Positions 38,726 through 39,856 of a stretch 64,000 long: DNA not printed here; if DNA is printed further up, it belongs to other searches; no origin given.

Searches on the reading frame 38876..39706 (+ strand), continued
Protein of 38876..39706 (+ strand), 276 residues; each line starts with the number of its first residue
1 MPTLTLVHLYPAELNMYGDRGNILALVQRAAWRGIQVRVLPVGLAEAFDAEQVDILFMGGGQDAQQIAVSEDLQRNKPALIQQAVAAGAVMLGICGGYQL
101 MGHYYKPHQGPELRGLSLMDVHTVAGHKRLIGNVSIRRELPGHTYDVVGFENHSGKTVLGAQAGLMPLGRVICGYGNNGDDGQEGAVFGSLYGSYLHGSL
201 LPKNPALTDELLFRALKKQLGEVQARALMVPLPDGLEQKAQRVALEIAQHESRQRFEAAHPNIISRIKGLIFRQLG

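Call 27: find_related_loci(query=window:38876-39706:+, collection=genome_contigs, flank=10000)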
Query window:38876-39706:+ (276 aa) in genome_contigs; peptide patterns used: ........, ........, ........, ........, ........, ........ (x = any residue, [..] = any of these).
89 stretches matched a pattern; 8 encode a relative of the query (tblastn E <= 1e-3); 8 distinct loci.
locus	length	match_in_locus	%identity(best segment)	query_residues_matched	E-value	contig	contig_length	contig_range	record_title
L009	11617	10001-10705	63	4-245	1e-88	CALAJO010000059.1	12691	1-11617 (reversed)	MAG: uncultured cyanobacterium isolate N1_Bin_METABAT__280_1 genome assembly, contig: c_000000490712, whole genome shotg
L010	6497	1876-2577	57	4-245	1e-82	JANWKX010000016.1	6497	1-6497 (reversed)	MAG: Vampirovibrionales bacterium isolate CRAIB_MAG104 c_000000008639, whole genome shotgun sequence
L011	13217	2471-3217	50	1-255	5e-79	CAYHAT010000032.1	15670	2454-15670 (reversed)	MAG TPA_asm: uncultured Actinomycetota bacterium isolate ERP119294_co1_319 genome assembly, contig: NODE_4867_length_156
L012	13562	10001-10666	50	1-237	1e-67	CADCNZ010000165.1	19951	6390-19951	uncultured bacterium isolate RUG14824 genome assembly, contig: RUG14824_asm_165, whole genome shotgun sequence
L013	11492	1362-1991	52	1-216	4e-67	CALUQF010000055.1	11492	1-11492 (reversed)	MAG: Candidatus Gastranaerophilales bacterium isolate BRZ_GG__bin1 genome assembly, contig: BRZ_GG__NODE_7618_length_114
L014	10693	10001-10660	49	4-238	1e-65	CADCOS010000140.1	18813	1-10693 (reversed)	uncultured bacterium isolate RUG14844 genome assembly, contig: RUG14844_asm_140, whole genome shotgun sequence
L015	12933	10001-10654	49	1-224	1e-64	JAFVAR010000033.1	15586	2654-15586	Bacterium isolate RGIG4998 Roe_deer_Rumen-5__c391983, whole genome shotgun sequence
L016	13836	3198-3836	49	3-216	1e-53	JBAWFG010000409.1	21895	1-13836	MAG: Solirubrobacteraceae bacterium isolate MFD05706_ilm_asm_bin11 k127_9701, whole genome shotgun sequence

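Call 28: search_solved_structures(query=window:38876-39706:+, show_alignments=2, max_evalue=0.001)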
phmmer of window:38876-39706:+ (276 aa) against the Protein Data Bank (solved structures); distinct sequences matched with E-value up to 0.001: 4.
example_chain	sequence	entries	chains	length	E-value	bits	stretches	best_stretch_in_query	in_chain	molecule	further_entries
9sq9_C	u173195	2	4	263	2.7e-47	164.7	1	4-223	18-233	Lipid II isoglutaminyl synthase (glutamine-hydrolyzing) subunit GatD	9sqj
6gs2_A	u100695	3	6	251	1.2e-45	159.3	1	3-260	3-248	SA1707 protein | Lipid II isoglutaminyl synthase (glutamine-hydrolyzing) subunit GatD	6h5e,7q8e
5n9m_A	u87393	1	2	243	6.8e-45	156.8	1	3-219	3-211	Cobyric acid synthase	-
6fqb_E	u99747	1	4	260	1.3e-42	149.4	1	4-224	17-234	Cobyric acid synthase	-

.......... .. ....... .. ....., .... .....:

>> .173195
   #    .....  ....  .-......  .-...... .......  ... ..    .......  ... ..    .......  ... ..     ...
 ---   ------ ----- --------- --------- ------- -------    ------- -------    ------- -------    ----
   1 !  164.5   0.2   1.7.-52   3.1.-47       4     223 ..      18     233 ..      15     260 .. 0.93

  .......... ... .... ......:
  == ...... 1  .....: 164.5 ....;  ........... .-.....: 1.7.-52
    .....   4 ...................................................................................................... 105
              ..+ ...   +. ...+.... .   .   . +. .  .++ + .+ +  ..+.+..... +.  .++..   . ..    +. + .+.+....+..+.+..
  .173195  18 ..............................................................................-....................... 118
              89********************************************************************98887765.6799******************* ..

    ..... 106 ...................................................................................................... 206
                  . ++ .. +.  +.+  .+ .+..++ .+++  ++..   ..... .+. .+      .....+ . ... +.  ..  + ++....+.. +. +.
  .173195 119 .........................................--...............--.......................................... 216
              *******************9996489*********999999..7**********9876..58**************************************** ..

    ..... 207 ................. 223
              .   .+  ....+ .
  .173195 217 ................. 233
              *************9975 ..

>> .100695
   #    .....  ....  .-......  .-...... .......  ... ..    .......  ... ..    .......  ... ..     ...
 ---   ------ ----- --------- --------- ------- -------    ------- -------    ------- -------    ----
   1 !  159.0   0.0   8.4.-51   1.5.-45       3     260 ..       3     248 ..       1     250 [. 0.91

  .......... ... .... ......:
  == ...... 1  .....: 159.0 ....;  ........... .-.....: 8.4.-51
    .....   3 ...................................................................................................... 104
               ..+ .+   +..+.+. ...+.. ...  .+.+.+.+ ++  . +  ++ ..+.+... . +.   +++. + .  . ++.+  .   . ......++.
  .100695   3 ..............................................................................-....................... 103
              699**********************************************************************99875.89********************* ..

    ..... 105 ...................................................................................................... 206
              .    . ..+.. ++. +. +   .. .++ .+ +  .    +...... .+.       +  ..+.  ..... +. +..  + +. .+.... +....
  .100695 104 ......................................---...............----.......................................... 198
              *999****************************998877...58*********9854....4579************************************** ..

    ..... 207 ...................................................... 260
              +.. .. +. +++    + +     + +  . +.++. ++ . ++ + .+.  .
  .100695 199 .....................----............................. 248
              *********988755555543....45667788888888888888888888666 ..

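Call 41: find_encoding_contigs(protein=P0003, flank=1000, max_places=2)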
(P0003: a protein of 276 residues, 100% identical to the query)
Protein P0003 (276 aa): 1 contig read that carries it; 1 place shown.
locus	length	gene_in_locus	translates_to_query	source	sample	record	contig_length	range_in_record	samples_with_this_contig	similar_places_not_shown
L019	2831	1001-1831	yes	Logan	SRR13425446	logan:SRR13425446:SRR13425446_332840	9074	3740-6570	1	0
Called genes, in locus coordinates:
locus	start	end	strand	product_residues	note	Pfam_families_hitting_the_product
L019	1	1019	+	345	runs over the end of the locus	PF03437:BtpA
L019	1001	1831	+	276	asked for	PF07685:GATase_3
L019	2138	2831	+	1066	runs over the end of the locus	?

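Call 57: find_related_loci(query=A2, collection=metagenome_contigs, flank=10000)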
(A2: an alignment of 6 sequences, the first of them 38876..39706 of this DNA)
Query A2 (276 aa) in metagenome_contigs; peptide patterns used: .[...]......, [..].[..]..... (x = any residue, [..] = any of these).
600 stretches matched a pattern (row limit reached: there are more); 573 encode a relative of the query (tblastn E <= 1e-3); the best 80 are kept; 80 distinct loci.
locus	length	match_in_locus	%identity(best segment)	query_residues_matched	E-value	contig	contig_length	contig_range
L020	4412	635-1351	60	1-249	6e-91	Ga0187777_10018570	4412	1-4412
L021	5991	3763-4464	58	4-247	7e-87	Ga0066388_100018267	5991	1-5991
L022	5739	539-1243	60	4-247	5e-85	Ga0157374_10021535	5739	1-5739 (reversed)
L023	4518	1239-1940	55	4-247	6e-82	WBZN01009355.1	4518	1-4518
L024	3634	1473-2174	55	4-247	9e-82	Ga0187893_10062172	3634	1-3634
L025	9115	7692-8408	54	3-247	2e-80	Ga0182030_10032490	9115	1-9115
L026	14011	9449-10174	51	4-249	5e-79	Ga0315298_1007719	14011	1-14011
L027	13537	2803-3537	49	1-247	4e-76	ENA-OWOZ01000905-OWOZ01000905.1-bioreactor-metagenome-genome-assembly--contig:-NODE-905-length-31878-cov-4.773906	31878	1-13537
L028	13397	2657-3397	49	4-254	2e-75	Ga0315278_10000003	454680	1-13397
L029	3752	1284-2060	49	1-260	6e-75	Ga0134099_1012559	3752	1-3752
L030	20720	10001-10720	52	4-246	1e-74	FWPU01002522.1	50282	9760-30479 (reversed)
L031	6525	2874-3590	53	4-249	2e-74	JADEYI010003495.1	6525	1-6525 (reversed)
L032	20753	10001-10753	49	4-260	2e-73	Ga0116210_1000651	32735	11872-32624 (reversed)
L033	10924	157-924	48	3-269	3e-73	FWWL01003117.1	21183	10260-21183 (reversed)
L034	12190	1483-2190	54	8-246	2e-73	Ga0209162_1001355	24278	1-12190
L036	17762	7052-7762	50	4-250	2e-73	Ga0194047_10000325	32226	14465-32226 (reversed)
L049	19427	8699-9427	47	3-246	2e-69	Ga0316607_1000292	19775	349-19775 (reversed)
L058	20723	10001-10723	50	4-249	1e-68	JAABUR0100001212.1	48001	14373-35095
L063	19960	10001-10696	48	4-244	2e-68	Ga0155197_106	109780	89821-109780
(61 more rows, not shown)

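Call 67: search_protein_families(library=pfam, proteins=[L012:9240-10004:+, L012:8138-9247:+, L015:9160-9984:+, L015:8097-9224:+, L013:484-1365:+, L049:7403-8677:+, L049:9704-11923:+, L063:9001-9504:+, L021:4510-5229:+, L025:8430-9113:+], max_evalue=0.01)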
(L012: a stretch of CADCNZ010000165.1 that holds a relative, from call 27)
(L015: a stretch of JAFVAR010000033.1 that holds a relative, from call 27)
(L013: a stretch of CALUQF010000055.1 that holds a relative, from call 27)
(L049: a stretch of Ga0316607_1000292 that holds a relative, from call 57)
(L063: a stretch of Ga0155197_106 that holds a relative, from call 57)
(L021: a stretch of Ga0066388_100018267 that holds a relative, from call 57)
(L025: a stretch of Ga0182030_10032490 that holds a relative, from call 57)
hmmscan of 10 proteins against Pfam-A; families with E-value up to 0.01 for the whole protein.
L012:9240-10004:+ (254 aa): 3 families
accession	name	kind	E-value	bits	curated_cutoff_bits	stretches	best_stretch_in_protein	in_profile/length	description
PF02565.21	RecO_C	-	1.4e-19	70.8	22.1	1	84-246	1-155/157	Recombination protein O C terminal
PF11967.14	RecO_N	-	3.5e-17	62.6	27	1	4-80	3-80/80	Recombination protein O N terminal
PF10334.16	BRE4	-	0.0031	17.8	25.7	0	200-236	64-100/228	Brefeldin A-sensitivity protein 4-like domain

L012:8138-9247:+ (369 aa): 21 families
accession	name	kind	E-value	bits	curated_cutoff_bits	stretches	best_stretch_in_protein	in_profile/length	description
PF00437.27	T2SSE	-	2.8e-51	174.8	24.9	1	101-336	106-343/370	Type II/IV secretion system protein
PF13401.12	AAA_22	-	2.5e-05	25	27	1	130-167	4-40/130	AAA domain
PF07728.20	AAA_5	-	7.4e-05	23.2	22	1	134-265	2-132/139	AAA domain (dynein-related subfamily)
PF00004.35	AAA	-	0.00037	21.4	21.2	1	134-213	1-66/131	ATPase family associated with various cellular activities (AAA)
PF12775.13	AAA_7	-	0.00039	20.4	25.8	1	111-160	14-62/181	P-loop containing dynein motor region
PF13191.12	AAA_16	-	0.00041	21.3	32.6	1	124-164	17-61/167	AAA ATPase domain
PF25199.1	nSTAND_NTPase5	-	0.00048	20.4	34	0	130-169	40-79/145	Novel STAND NTPase 5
PF13173.12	AAA_14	-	0.00054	20.4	27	1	131-225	2-83/129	AAA domain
PF13555.12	AAA_29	-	0.0011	19.1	27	1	131-148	22-39/61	P-loop containing region of AAA domain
PF04851.21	ResIII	-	0.0012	19.3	22.5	1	129-170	21-63/164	Type III restriction enzyme, res subunit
PF24883.2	NPHP3_N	-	0.0025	18.4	24.8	1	130-163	21-53/164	Nephrocystin 3, N-terminal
PF03266.21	NTPase_1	-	0.0038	17.5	23.9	0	134-158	2-26/168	NTPase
PF00005.33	ABC_tran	-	0.004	18.2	25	1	130-228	10-94/137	ABC transporter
PF01935.23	DUF87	-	0.004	17.7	23.2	1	135-166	27-58/220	Helicase HerA, central domain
PF13086.12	AAA_11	-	0.0041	17.4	27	1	130-166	16-48/257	AAA domain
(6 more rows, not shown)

L015:9160-9984:+ (274 aa): 2 families
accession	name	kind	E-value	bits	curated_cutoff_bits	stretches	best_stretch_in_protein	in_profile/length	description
PF02565.21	RecO_C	-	2.8e-18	66.6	22.1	1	102-264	1-155/157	Recombination protein O C terminal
PF11967.14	RecO_N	-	1.1e-17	64.3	27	1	20-98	1-80/80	Recombination protein O N terminal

L015:8097-9224:+ (375 aa): 19 families
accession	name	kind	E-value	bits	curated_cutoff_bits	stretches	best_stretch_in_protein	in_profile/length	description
PF00437.27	T2SSE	-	6.4e-51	173.6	24.9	1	127-284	132-279/370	Type II/IV secretion system protein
PF25199.1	nSTAND_NTPase5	-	8.1e-06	26.2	34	1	134-187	38-91/145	Novel STAND NTPase 5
PF13191.12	AAA_16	-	2.5e-05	25.3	32.6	1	125-168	12-52/167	AAA ATPase domain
PF13401.12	AAA_22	-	4.2e-05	24.3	27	1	136-173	4-40/130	AAA domain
PF13173.12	AAA_14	-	0.00012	22.6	27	1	137-231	2-83/129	AAA domain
PF01637.24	ATPase_2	-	0.00015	22.1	33.2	1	122-187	5-68/225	ATPase domain predominantly from Archaea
PF07728.20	AAA_5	-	0.00065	20.2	22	1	140-264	2-124/139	AAA domain (dynein-related subfamily)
PF00004.35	AAA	-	0.00069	20.5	21.2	1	140-219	1-66/131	ATPase family associated with various cellular activities (AAA)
PF13555.12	AAA_29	-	0.00088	19.4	27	1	136-154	21-39/61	P-loop containing region of AAA domain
PF20720.3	nSTAND3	-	0.00096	19.3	27.2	1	136-179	16-60/155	Novel STAND NTPase 3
PF01935.23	DUF87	-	0.0014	19.2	23.2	1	141-182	27-68/220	Helicase HerA, central domain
PF04851.21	ResIII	-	0.0022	18.4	22.5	1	135-177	21-64/164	Type III restriction enzyme, res subunit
PF01926.29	MMR_HSR1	-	0.0049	17.4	21.9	0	140-260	2-102/113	50S ribosome-binding GTPase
PF12775.13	AAA_7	-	0.005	16.8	25.8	0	136-170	32-67/181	P-loop containing dynein motor region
PF24883.2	NPHP3_N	-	0.0061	17.2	24.8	0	136-182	21-59/164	Nephrocystin 3, N-terminal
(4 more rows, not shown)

L013:484-1365:+ (293 aa): 2 families
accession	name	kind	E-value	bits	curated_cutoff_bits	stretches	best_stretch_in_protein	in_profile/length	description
PF02565.21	RecO_C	-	2.1e-20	73.5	22.1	1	122-284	1-155/157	Recombination protein O C terminal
PF11967.14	RecO_N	-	2.9e-18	66.1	27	1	40-118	1-80/80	Recombination protein O N terminal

L049:7403-8677:+ (424 aa): 1 family
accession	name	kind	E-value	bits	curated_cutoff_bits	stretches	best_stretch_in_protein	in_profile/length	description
PF00171.27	Aldedh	-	3.5e-24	85.6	23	2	10-291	36-304/461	Aldehyde dehydrogenase family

L049:9704-11923:+ (739 aa): 1 family
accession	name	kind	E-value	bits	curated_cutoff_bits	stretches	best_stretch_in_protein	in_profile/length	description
PF12831.13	FAD_oxidored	-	0.0033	17.2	27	1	236-394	1-144/416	FAD dependent oxidoreductase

L063:9001-9504:+ (167 aa): 0 families

L021:4510-5229:+ (239 aa): 3 families
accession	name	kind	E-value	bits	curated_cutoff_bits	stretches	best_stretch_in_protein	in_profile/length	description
PF00535.33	Glycos_transf_2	-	1.3e-35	123.2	23.3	1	11-178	1-167/168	Glycosyl transferase family 2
PF10111.15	Glyco_tranf_2_2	-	0.00013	22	27.3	1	11-113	1-104/276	Glycosyltransferase like family 2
PF13704.12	Glyco_tranf_2_4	-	0.00018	22.4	27.5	1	40-100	20-81/98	Glycosyl transferase family 2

L025:8430-9113:+ (228 aa): 3 families
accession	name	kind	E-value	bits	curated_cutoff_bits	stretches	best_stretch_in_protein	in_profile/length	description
PF00535.33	Glycos_transf_2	-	3.3e-34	118.7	23.3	1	5-172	1-167/168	Glycosyl transferase family 2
PF10111.15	Glyco_tranf_2_2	-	7.6e-08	32.6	27.3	1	5-107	1-104/276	Glycosyltransferase like family 2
PF13704.12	Glyco_tranf_2_4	-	0.00031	21.6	27.5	1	23-94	10-81/98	Glycosyl transferase family 2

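Call 69: search_protein_families(library=ncbifam, proteins=[L011:2465-3238:+, L016:3186-3920:+, L026:9443-10204:+, L032:9986-10768:+, L003:5001-5720:+, L012:10001-10705:+, L036:7037-7771:+, L058:9947-10735:+], max_evalue=1e-20)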
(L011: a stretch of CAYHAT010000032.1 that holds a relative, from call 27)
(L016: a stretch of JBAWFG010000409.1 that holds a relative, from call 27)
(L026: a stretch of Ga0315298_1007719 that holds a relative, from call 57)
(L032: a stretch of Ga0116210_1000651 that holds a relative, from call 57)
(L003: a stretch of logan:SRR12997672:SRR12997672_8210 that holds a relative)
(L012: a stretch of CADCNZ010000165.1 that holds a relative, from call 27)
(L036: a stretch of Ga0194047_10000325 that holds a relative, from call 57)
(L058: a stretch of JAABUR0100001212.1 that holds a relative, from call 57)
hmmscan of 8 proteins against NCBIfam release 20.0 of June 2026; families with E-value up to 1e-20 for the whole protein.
L011:2465-3238:+ (257 aa): 2 families
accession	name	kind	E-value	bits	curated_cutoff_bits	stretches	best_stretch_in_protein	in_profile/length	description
NF052463.1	L2IsogltmlsynGatDStaph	equivalog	1.6e-60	204.8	450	1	5-243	1-233/237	lipid II isoglutaminyl synthase subunit GatD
NF045636.1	isoglutsynth_GatD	equivalog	1.7e-58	198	400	1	5-235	17-246/258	lipid II isoglutaminyl synthase subunit GatD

L016:3186-3920:+ (244 aa): 2 families
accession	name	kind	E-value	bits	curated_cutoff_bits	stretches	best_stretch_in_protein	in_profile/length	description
NF052463.1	L2IsogltmlsynGatDStaph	equivalog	5.5e-50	170.4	450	1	6-217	2-206/237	lipid II isoglutaminyl synthase subunit GatD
NF045636.1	isoglutsynth_GatD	equivalog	1.2e-47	162.4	400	1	5-217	17-226/258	lipid II isoglutaminyl synthase subunit GatD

L026:9443-10204:+ (253 aa): 2 families
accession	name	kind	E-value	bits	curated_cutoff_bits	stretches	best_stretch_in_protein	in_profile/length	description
NF045636.1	isoglutsynth_GatD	equivalog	3.4e-64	216.7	400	1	2-238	17-251/258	lipid II isoglutaminyl synthase subunit GatD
NF052463.1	L2IsogltmlsynGatDStaph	equivalog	7e-57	192.9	450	1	3-242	2-234/237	lipid II isoglutaminyl synthase subunit GatD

L032:9986-10768:+ (260 aa): 2 families
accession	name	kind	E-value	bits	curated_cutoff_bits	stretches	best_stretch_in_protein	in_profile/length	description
NF045636.1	isoglutsynth_GatD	equivalog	1.4e-57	195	400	1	4-221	16-231/258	lipid II isoglutaminyl synthase subunit GatD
NF052463.1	L2IsogltmlsynGatDStaph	equivalog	7.3e-55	186.3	450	1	6-238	2-228/237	lipid II isoglutaminyl synthase subunit GatD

L003:5001-5720:+ (239 aa): 2 families
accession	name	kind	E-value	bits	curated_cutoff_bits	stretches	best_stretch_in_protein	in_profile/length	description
NF052463.1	L2IsogltmlsynGatDStaph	equivalog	4e-61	206.8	450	1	3-213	2-209/237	lipid II isoglutaminyl synthase subunit GatD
NF045636.1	isoglutsynth_GatD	equivalog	2.8e-56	190.7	400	1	2-222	17-239/258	lipid II isoglutaminyl synthase subunit GatD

L012:10001-10705:+ (234 aa): 2 families
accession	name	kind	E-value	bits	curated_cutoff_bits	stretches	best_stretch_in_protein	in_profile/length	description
NF045636.1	isoglutsynth_GatD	equivalog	4.9e-60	203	400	1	3-232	17-245/258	lipid II isoglutaminyl synthase subunit GatD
NF052463.1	L2IsogltmlsynGatDStaph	equivalog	1.1e-55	189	450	1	4-213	2-209/237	lipid II isoglutaminyl synthase subunit GatD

L036:7037-7771:+ (244 aa): 2 families
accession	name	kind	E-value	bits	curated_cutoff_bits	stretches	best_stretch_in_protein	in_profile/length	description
NF045636.1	isoglutsynth_GatD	equivalog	3.6e-59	200.2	400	1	3-231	15-246/258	lipid II isoglutaminyl synthase subunit GatD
NF052463.1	L2IsogltmlsynGatDStaph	equivalog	2.7e-54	184.5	450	1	6-242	2-236/237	lipid II isoglutaminyl synthase subunit GatD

L058:9947-10735:+ (262 aa): 2 families
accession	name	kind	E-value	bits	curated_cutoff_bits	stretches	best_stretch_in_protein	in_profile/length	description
NF052463.1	L2IsogltmlsynGatDStaph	equivalog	6.7e-52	176.6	450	1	26-260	9-236/237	lipid II isoglutaminyl synthase subunit GatD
NF045636.1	isoglutsynth_GatD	equivalog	5.3e-48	163.6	400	1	17-228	16-230/258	lipid II isoglutaminyl synthase subunit GatD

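Call 76: find_encoding_contigs(protein=P0024, flank=8000, max_places=2)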
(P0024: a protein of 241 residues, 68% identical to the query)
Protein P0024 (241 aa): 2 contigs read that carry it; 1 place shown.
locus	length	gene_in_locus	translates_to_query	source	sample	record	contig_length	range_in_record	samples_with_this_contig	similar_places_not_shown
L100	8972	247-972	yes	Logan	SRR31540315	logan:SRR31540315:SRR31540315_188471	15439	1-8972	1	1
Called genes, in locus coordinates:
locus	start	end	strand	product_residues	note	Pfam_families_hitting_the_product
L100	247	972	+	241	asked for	PF07685:GATase_3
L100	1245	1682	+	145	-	PF00072:Response_reg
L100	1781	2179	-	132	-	-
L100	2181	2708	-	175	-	-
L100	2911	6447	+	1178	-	PF02463:SMC_N, PF13304:AAA_21 (faint), PF13555:AAA_29 (weak), PF06470:SMC_hinge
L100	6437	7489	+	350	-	PF02616:SMC_ScpA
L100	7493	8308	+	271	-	PF04079:SMC_ScpB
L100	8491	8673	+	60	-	-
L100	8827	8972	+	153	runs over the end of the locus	-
